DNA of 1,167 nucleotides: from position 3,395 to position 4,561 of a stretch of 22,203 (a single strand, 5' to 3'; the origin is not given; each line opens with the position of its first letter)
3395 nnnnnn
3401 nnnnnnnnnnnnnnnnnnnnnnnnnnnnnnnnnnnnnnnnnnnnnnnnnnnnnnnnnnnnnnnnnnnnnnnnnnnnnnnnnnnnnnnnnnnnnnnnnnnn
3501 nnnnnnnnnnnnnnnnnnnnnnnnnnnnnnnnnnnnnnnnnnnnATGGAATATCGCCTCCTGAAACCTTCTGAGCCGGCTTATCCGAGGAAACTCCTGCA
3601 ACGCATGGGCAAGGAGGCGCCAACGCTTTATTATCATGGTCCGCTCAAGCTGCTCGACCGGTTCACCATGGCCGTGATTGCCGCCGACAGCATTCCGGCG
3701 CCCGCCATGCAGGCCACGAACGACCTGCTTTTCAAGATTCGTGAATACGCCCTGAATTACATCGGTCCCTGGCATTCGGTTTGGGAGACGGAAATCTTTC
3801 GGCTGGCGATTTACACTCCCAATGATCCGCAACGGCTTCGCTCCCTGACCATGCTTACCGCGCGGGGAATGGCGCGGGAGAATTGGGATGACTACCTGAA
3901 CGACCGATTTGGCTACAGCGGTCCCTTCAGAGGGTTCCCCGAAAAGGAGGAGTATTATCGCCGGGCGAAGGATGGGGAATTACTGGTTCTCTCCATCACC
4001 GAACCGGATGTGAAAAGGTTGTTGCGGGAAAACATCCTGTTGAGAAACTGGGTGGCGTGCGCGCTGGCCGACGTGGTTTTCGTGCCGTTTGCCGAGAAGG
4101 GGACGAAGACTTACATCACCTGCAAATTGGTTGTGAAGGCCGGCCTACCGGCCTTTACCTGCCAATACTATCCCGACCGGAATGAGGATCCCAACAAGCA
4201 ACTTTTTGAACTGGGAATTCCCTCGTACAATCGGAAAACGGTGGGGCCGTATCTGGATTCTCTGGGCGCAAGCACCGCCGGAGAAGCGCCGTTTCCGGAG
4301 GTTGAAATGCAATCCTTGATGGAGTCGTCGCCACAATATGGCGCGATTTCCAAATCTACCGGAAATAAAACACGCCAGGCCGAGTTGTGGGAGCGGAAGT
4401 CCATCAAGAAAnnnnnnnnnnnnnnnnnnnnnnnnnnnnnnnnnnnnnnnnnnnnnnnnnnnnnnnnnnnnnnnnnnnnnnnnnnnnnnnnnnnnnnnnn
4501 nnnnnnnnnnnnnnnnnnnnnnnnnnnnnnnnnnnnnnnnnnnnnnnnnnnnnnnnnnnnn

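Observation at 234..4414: MmeI-like Type IIG RM enzyme translationally coupled to a DprA/Smf-like SLOG-domain protein: candidate two-gene restriction/modification-control module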

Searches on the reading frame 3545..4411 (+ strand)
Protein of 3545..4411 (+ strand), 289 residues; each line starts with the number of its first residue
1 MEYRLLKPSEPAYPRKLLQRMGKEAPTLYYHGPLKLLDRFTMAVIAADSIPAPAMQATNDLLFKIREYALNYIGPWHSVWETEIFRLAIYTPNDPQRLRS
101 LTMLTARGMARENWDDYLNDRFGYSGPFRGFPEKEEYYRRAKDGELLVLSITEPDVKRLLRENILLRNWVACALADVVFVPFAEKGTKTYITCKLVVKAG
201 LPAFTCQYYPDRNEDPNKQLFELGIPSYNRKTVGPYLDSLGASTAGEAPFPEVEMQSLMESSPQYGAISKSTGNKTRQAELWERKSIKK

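Call 7: search_protein_families(library=pfam, proteins=[window:3545-4411:+], max_evalue=0.1)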
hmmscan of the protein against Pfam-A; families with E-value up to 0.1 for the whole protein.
window:3545-4411:+ (289 aa): 1 family
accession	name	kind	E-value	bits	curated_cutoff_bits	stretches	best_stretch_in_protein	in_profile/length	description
PF02481.21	DNA_processg_A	-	1.3e-05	25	29.6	1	3-68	7-73/212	DNA recombination-mediator protein A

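Call 8: search_protein_families(library=padloc, proteins=[window:3545-4411:+], max_evalue=0.1)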
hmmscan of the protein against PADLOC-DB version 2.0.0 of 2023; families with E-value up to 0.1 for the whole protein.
window:3545-4411:+ (289 aa): 1 family
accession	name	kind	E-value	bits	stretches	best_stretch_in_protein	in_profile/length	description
PDLC03927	PsyrA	-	9.3e-07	26.3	1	5-61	96-153/398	-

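Call 9: search_protein_families(library=ncbifam, proteins=[window:3545-4411:+], max_evalue=0.01)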
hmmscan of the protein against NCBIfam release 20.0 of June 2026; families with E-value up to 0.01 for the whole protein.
window:3545-4411:+ (289 aa): 1 family
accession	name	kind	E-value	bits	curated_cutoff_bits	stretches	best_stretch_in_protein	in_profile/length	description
TIGR00732.1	dprA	equivalog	7.8e-06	25.2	191.15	0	3-66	9-71/220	DNA-processing protein DprA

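Call 11: find_homologous_proteins(query=window:3545-4411:+, max_evalue=0.001)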
Query window:3545-4411:+ (289 aa): 365 proteins with E <= 0.001 among 1160 candidates; the best 120 are listed.
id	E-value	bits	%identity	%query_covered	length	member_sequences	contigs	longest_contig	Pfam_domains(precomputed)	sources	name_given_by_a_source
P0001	6.1e-195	664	100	100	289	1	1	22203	PF02481.22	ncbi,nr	ncbi:MAG: hypothetical protein HY360_08775 [Verrucomicrobia bacterium]|nr:hypothetical protein [Verr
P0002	1.7e-129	449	78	85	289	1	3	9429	PF02481.22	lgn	-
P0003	6.2e-120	418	67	97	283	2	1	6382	PF02481.22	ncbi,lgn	ncbi:MAG: hypothetical protein ABIJ53_01520 [Verrucomicrobiota bacterium]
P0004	1.8e-115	403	70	87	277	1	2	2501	PF02481.22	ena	-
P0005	4.4e-115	402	66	98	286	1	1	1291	-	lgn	-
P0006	1.1e-114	401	69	89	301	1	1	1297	PF02481.22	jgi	jgi:predicted Rossmann fold nucleotide-binding protein DprA/Smf involved in DNA uptake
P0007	4.2e-114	399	66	94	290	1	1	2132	PF02481.22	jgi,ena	-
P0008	1.4e-113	397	65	96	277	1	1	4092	PF02481.22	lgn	-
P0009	8.8e-113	394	70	87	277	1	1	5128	PF02481.22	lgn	-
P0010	9.1e-113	394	70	87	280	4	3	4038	PF02481.22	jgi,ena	-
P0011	2.6e-112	393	64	97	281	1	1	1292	PF02481.22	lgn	-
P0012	4.5e-112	392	70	84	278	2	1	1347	PF02481.22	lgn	-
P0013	1.0e-111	391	69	87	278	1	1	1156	PF02481.22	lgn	-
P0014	1.2e-111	391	69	84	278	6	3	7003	PF02481.22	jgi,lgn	jgi:hypothetical protein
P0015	3.4e-111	389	66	89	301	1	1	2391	PF02481.22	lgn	-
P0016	6.0e-111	388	70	84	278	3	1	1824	PF02481.22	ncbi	-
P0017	8.7e-111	388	66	91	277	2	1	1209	PF02481.22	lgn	-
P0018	1.1e-110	388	70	84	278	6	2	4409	PF02481.22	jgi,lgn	jgi:hypothetical protein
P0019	1.6e-110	387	70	84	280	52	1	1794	PF02481.22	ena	-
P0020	2.2e-110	387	64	96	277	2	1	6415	PF02481.22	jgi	-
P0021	3.1e-110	386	66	90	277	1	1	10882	PF02481.22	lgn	-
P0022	3.6e-110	386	68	87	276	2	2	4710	PF02481.22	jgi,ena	-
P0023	2.3e-109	383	66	87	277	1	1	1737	PF02481.22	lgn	-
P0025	3.6e-109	383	67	84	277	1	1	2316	PF02481.22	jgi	jgi:hypothetical protein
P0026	4.5e-109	382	70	84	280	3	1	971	PF02481.22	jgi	jgi:predicted Rossmann fold nucleotide-binding protein DprA/Smf involved in DNA uptake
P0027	5.1e-109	382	64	96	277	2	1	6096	PF02481.22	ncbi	-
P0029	6.8e-109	382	69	87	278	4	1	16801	PF02481.22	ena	-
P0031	2.5e-108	380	67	87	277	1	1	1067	PF02481.22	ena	-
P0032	2.5e-108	380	62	97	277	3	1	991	PF02481.22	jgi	jgi:predicted Rossmann fold nucleotide-binding protein DprA/Smf involved in DNA uptake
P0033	3.2e-108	379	66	87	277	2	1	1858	PF02481.22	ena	-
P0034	4.0e-108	379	68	84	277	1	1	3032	PF02481.22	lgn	-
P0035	6.8e-108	378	68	84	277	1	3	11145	PF02481.22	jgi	jgi:hypothetical protein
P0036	8.1e-108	378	64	91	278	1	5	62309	PF02481.22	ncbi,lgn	-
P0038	1.2e-107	378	68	87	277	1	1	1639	PF02481.22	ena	-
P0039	2.1e-107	377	63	91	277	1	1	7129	PF02481.22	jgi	jgi:predicted Rossmann fold nucleotide-binding protein DprA/Smf involved in DNA uptake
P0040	2.6e-107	376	67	87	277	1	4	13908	PF02481.22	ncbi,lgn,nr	ncbi:MAG: hypothetical protein L6437_06450 [Kiritimatiellae bacterium]|nr:hypothetical protein [Verr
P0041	3.6e-107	376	68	84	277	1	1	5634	PF02481.22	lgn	-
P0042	4.7e-107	376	64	91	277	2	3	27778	PF02481.22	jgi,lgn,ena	-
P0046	1.3e-106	374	61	98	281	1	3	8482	PF02481.22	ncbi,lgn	-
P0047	1.6e-106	374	65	87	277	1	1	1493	PF02481.22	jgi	jgi:predicted Rossmann fold nucleotide-binding protein DprA/Smf involved in DNA uptake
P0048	2.9e-106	373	66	87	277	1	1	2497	PF02481.22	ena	-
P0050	7.1e-106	372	63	89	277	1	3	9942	PF02481.22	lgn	-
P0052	8.2e-106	372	60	98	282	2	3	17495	PF02481.22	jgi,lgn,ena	-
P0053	1.1e-105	371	65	85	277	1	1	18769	PF02481.22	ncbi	-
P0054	1.3e-105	371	61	98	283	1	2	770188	PF02481.22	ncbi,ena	-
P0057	5.5e-105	369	66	84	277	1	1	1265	PF02481.22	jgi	-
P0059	1.9e-104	367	64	90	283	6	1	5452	PF02481.22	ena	-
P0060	1.5e-103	364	60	94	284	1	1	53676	PF02481.22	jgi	jgi:hypothetical protein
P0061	1.7e-103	364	67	87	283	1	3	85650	PF02481.22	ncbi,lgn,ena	-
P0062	2.8e-103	363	64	87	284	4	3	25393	PF02481.22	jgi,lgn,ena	jgi:hypothetical protein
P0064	5.0e-103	362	65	84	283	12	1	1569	PF02481.22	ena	-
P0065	1.9e-102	361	65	87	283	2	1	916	PF02481.22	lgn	-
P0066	2.8e-102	360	66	83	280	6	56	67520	PF02481.22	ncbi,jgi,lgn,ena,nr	ncbi:MAG TPA: hypothetical protein PLS59_10395 [Kiritimatiellia bacterium]|jgi:hypothetical protein|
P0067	2.8e-102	360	65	84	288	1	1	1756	PF02481.22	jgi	-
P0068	5.5e-102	359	65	87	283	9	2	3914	PF02481.22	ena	-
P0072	5.2e-101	356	63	89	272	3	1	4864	PF02481.22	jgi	jgi:hypothetical protein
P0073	2.3e-100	354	60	95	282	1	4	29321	PF02481.22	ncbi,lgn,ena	-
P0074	5.1e-100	353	63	87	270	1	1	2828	PF02481.22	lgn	-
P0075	6.5e-100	352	65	87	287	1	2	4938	PF02481.22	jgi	-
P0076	6.6e-100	352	64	85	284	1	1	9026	PF02481.22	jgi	-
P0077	9.0e-100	352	63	84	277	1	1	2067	PF02481.22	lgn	-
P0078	1.4e-99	351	63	87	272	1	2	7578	PF02481.22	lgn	-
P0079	1.5e-99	351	55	99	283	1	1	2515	PF02481.22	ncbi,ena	-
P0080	1.9e-99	351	61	87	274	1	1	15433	PF02481.22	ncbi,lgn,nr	ncbi:MAG: hypothetical protein HY083_08500 [Gammaproteobacteria bacterium]|nr:hypothetical protein [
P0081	2.2e-98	347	62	88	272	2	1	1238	PF02481.22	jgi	-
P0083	3.4e-98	347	60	88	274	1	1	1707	PF02481.22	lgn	-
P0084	4.7e-98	346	59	90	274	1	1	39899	PF02481.22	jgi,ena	-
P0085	8.5e-98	345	60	91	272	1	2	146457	PF02481.22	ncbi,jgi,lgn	jgi:hypothetical protein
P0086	1.6e-97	344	57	91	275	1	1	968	PF02481.22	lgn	-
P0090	2.7e-96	340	59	87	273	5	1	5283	PF02481.22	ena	-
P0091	4.6e-96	340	62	87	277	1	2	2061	PF02481.22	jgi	jgi:hypothetical protein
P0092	8.6e-96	339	61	87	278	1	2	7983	PF02481.22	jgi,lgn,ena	-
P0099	1.1e-94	335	56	98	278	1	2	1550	PF02481.22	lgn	-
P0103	2.2e-93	331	61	87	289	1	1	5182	PF02481.22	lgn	-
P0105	8.7e-93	329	54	97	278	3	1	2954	PF02481.22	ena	-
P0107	5.7e-91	323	54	100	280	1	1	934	PF02481.22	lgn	-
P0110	3.3e-90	320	58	84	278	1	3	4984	PF02481.22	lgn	-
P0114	1.3e-88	315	61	80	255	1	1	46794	PF02481.22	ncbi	-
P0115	2.5e-88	314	58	87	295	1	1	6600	PF02481.22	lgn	-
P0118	3.4e-86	307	56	89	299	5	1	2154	PF02481.22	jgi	jgi:hypothetical protein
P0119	4.0e-86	307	52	92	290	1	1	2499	PF02481.22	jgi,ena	-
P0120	7.3e-86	306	56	87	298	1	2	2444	PF02481.22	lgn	-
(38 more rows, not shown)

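Call 13: find_encoding_contigs(protein=P0054, flank=8000, max_places=3)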
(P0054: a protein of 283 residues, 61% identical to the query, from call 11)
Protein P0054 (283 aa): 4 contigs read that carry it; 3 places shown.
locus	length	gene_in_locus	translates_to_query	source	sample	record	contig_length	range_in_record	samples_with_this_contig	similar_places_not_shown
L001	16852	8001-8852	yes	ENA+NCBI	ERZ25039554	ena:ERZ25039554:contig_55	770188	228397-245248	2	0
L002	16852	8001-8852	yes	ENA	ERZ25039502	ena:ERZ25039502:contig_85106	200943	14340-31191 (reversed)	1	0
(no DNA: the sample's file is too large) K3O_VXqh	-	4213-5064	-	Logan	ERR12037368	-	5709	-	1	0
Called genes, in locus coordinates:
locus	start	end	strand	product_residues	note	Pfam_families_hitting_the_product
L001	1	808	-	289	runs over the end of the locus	PF17963:Big_9, PF18911:PKD_4, PF22352:K319L-like_PKD (weak)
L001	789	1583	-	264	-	PF11949:DUF3466 (faint)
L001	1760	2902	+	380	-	PF14516:AAA_35 (faint), PF01637:ATPase_2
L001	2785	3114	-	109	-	PF09720:Unstab_antitox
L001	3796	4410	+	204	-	-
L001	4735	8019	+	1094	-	PF02384:N6_Mtase (weak), PF20473:MmeI_Mtase (faint), PF07669:Eco57I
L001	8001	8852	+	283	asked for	PF02481:DNA_processg_A (faint)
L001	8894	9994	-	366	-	PF13183:Fer4_8 (faint), PF13237:Fer4_10, PF14697:Fer4_21, PF12838:Fer4_7, PF13187:Fer4_9 (weak), PF12797:Fer4_2 (weak), PF00037:Fer4, PF12837:Fer4_6 (weak), +1 more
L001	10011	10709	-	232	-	-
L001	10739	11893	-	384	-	PF02771:Acyl-CoA_dh_N, PF02770:Acyl-CoA_dh_M, PF00441:Acyl-CoA_dh_1, PF08028:Acyl-CoA_dh_2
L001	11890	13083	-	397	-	PF00037:Fer4 (faint), PF12797:Fer4_2 (faint), PF12837:Fer4_6 (faint), PF12838:Fer4_7 (faint), PF13237:Fer4_10 (weak), PF01012:ETF, PF00766:ETF_alpha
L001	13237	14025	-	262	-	PF01012:ETF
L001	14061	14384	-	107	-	-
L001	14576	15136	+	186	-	PF01590:GAF, PF13185:GAF_2, PF13492:GAF_3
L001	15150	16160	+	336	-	PF00044:Gp_dh_N, PF02800:Gp_dh_C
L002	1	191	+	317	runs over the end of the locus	PF00091:Tubulin, PF12327:FtsZ_C (faint)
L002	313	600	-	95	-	-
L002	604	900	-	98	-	PF04365:BrnT_toxin (weak)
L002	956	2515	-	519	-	PF11949:DUF3466 (faint), PF17963:Big_9 (weak), PF18911:PKD_4 (weak), PF22352:K319L-like_PKD (weak)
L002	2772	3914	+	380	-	PF14516:AAA_35 (faint), PF01637:ATPase_2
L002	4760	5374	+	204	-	-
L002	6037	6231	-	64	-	-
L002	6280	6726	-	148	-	PF13173:AAA_14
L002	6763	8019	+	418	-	-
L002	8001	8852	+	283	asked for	PF02481:DNA_processg_A (faint)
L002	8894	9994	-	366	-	PF13183:Fer4_8 (faint), PF13237:Fer4_10, PF14697:Fer4_21 (weak), PF12838:Fer4_7, PF13187:Fer4_9 (weak), PF12797:Fer4_2 (weak), PF00037:Fer4, PF12837:Fer4_6 (weak), +1 more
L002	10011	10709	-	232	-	-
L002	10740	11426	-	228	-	PF02770:Acyl-CoA_dh_M, PF00441:Acyl-CoA_dh_1, PF08028:Acyl-CoA_dh_2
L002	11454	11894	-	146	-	PF02771:Acyl-CoA_dh_N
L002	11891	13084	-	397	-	PF00037:Fer4 (faint), PF12797:Fer4_2 (faint), PF12837:Fer4_6 (faint), PF12838:Fer4_7 (faint), PF13237:Fer4_10 (weak), PF01012:ETF, PF00766:ETF_alpha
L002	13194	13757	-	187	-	PF01012:ETF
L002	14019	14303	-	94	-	PF07361:Cytochrom_B562 (faint)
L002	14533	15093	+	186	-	PF01590:GAF, PF13185:GAF_2, PF13492:GAF_3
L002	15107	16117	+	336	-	PF00044:Gp_dh_N, PF02800:Gp_dh_C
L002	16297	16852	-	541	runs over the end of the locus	PF00890:FAD_binding_2, PF01266:DAO, PF01946:Thi4 (faint), PF03486:HI0933_like, PF07992:Pyr_redox_2 (weak), PF12831:FAD_oxidored, PF02910:Succ_DH_flav_C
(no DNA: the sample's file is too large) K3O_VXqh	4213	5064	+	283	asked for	PF02481:DNA_processg_A (faint)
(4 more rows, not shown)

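Call 14: find_encoding_contigs(protein=P0085, flank=8000, max_places=3)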
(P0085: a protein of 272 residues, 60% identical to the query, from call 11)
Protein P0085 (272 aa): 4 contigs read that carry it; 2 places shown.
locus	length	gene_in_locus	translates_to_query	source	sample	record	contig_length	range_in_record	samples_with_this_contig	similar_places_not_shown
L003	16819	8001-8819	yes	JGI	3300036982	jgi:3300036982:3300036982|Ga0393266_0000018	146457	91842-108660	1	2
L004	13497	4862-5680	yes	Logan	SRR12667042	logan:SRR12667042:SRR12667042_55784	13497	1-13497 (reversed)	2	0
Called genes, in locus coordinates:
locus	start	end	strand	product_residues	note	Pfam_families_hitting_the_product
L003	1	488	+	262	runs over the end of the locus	-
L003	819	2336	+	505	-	-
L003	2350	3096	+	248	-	PF00142:Fer4_NifH (weak), PF01656:CbiA, PF02374:ArsA_ATPase (weak), PF06564:CBP_BcsQ (faint), PF10609:ParA (weak), PF13614:AAA_31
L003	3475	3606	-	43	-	-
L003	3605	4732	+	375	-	PF01381:HTH_3, PF06114:Peptidase_M78 (weak)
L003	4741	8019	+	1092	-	PF02384:N6_Mtase (weak), PF07669:Eco57I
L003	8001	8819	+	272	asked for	PF02481:DNA_processg_A (faint)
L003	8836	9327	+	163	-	-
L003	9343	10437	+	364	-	PF13289:SIR2_2 (weak)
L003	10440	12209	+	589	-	PF01935:DUF87, PF05872:HerA_C (faint)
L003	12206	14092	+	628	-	PF13191:AAA_16 (weak)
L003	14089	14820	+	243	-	-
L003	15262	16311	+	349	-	-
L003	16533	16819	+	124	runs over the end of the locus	-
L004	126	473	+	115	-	-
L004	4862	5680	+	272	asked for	PF02481:DNA_processg_A (faint)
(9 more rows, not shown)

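Call 18: find_related_loci(query=A1, collection=genome_contigs, flank=6000)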
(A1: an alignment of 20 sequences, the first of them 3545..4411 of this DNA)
Query A1 (289 aa) in genome_contigs; peptide patterns used: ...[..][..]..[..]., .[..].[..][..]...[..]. (x = any residue, [..] = any of these).
58 stretches matched a pattern; 41 encode a relative of the query (tblastn E <= 1e-3); 41 distinct loci.
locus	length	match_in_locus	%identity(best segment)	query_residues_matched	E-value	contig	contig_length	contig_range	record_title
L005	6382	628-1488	66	1-286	2e-121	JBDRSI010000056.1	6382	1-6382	MAG: Verrucomicrobiota bacterium isolate MEGAHIT-group-3.139 k141_466254, whole genome shotgun sequence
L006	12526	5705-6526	66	1-274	3e-117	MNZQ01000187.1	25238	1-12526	MAG: Syntrophaceae bacterium CG2_30_58_14 cg2_3.0_scaffold_1308_c, whole genome shotgun sequence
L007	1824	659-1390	70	1-244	6e-123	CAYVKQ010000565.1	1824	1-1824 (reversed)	MAG TPA_asm: uncultured Lentisphaerales bacterium isolate SRP192927_co6_47 genome assembly, contig: NODE_201277_length_1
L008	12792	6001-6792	64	1-263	4e-113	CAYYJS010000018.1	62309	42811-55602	MAG TPA_asm: uncultured Victivallales bacterium isolate SRP272421_co2_539 genome assembly, contig: NODE_703_length_62309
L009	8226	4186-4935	67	1-250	1e-112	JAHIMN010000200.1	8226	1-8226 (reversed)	MAG: Verrucomicrobia bacterium isolate KR13_N2.mb.73 KR13_N2.mb.73_k141_261608, whole genome shotgun sequence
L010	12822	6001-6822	61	1-284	5e-111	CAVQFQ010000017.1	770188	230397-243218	MAG: uncultured delta proteobacterium isolate MFD05942.bin.2.34 genome assembly, contig: contig_55, whole genome shotgun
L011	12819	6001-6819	61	1-283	7e-111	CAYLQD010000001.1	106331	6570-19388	MAG TPA_asm: uncultured Planctomycetota bacterium isolate binchicken_co97_512 genome assembly, contig: NODE_499_length_1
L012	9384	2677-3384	69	1-242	5e-111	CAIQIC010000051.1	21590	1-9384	MAG: uncultured Lentisphaerae bacterium isolate AlinenSedimentsCore2_bin-2051 genome assembly, contig: bin-2051:051/573,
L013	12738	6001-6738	65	1-246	4e-108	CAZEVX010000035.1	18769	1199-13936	MAG TPA_asm: uncultured Verrucomicrobiota bacterium isolate SRP263991_co1_91 genome assembly, contig: NODE_4261_length_1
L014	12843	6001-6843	58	1-285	1e-107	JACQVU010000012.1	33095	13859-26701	MAG: Planctomycetota bacterium isolate NC_groundwater_1471_Ag_S-0.65um_69_23 S_p65_S5_coassembly_k141_266559, whole geno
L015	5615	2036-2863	60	1-275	3e-107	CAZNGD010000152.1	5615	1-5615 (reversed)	MAG TPA_asm: uncultured Verrucomicrobiota bacterium isolate binchicken_co45_351 genome assembly, contig: NODE_29011_leng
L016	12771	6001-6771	60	1-264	6e-105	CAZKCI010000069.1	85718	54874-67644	MAG TPA_asm: uncultured bacterium isolate binchicken_co255_117 genome assembly, contig: k141_3930303, whole genome shotg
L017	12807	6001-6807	57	1-282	5e-102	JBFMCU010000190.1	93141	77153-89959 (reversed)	MAG: Planctomycetota bacterium isolate MAG201 MAG201_190, whole genome shotgun sequence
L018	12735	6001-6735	60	1-251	6e-101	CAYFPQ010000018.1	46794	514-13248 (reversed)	MAG TPA_asm: uncultured Victivallales bacterium isolate ERP019367_co2_131 genome assembly, contig: NODE_694_length_46794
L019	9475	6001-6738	56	1-252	2e-94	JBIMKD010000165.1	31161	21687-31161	MAG: Chromatiales bacterium isolate Frasassi PCtopBin12 k141_2490896, whole genome shotgun sequence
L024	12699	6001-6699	50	1-245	2e-79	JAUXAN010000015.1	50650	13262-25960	MAG: bacterium isolate CSMAG_2763 CSMAG_2763_k141_56925_length_50650_cov_252.8381, whole genome shotgun sequence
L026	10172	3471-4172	52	1-246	5e-78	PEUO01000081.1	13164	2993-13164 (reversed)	MAG: Deltaproteobacteria bacterium CG03_land_8_20_14_0_80_45_14 CG03_land_8_20_14_0.80_scaffold_2336_c, whole genome sho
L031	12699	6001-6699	49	1-245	1e-76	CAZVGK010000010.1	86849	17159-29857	MAG TPA_asm: uncultured Gemmatimonadota bacterium isolate binchicken_co211_282 genome assembly, contig: NODE_99_length_8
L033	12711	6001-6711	51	1-252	2e-75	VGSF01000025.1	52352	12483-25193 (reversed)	MAG: Deltaproteobacteria bacterium isolate K_DeepCast_150m_m1_110 K_DeepCast_150m_m1_110_Ga0194126_10000839, whole genom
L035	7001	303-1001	50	1-245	2e-75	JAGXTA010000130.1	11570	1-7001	MAG: Deltaproteobacteria bacterium isolate CROMO_BS_46_3 c_000000707433, whole genome shotgun sequence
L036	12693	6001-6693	50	3-245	1e-74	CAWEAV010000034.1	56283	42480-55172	MAG: uncultured delta proteobacterium isolate MFD04408.bin.2.84 genome assembly, contig: contig_16487, whole genome shot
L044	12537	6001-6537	48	32-218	6e-54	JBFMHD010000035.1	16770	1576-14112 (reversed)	MAG: Candidatus Hydrogenedentota bacterium isolate MAG314 MAG314_35, whole genome shotgun sequence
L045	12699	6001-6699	50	1-245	2e-75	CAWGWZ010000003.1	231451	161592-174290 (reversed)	MAG: uncultured delta proteobacterium isolate MFD04408.bin.3.38 genome assembly, contig: contig_12450, whole genome shot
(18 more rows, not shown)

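Call 24: search_protein_families(library=pfam, proteins=[L024:5182-5697:+, L024:6864-7442:+, L024:7641-8387:+, L031:2002-3159:+, L031:3159-5654:+, L031:6913-8931:+, L035:1201-1722:+, L035:2326-2958:+, L044:5346-5873:-, L044:6753-8312:-], max_evalue=0.001)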
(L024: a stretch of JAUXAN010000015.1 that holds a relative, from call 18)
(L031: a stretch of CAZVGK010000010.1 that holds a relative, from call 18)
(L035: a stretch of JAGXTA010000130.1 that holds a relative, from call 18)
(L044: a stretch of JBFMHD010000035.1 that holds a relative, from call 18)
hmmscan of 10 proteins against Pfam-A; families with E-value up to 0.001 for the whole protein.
L024:5182-5697:+ (172 aa): 2 families
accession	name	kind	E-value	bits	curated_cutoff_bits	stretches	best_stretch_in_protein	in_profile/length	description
PF10543.14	ORF6N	-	2.9e-35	120.9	27.8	1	16-103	1-86/86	ORF6N domain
PF09669.15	Phage_pRha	-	8.6e-05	23.5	29.9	0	44-125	14-91/91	Phage regulatory protein Rha (Phage_pRha)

L024:6864-7442:+ (193 aa): 0 families

L024:7641-8387:+ (249 aa): 0 families

L031:2002-3159:+ (386 aa): 2 families
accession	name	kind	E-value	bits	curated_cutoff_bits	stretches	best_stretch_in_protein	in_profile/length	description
PF04326.19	SLFN_AlbA_2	-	4.3e-26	92.2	25.3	1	14-125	1-117/118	Schlafen, AlbA_2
PF13749.12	HATPase_c_4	-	3.9e-24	84.9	26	1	296-380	2-88/89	Putative ATP-dependent DNA helicase recG C-terminal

L031:3159-5654:+ (832 aa): 1 family
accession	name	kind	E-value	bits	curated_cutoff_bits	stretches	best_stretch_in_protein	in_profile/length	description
PF04851.21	ResIII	-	8.6e-13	49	22.5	1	41-235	4-145/164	Type III restriction enzyme, res subunit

L031:6913-8931:+ (673 aa): 2 families
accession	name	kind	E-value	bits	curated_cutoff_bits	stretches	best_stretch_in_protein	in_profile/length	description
PF20903.3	SPL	-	1.7e-18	67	27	1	410-582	83-253/338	Spore photoproduct lyase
PF04055.27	Radical_SAM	-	0.00028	21.6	29.5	1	412-570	5-158/166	Radical SAM superfamily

L035:1201-1722:+ (174 aa): 2 families
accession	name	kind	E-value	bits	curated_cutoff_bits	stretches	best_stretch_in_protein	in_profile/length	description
PF02915.23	Rubrerythrin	-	1.4e-10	42.1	22.8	1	9-151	2-135/137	Rubrerythrin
PF13668.12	Ferritin_2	-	9.4e-05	23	24.7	1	8-132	4-115/138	Ferritin-like domain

L035:2326-2958:+ (211 aa): 2 families
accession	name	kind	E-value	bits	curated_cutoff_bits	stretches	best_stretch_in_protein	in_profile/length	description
PF02632.19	BioY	-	2.8e-44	150.9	25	1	61-201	2-139/140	BioY family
PF12822.12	ECF_trnsprt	-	3.3e-06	27.7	30.7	1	40-197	3-165/169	ECF transporter, substrate-specific component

L044:5346-5873:- (175 aa): 0 families

L044:6753-8312:- (519 aa): 2 families
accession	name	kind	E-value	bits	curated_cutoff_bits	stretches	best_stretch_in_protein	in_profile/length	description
PF00012.26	HSP70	-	8.9e-40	136.9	20.6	1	20-437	2-434/599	Hsp70 protein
PF06723.19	MreB_Mbl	-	7e-08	32.1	27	1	191-382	147-322/327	MreB/Mbl protein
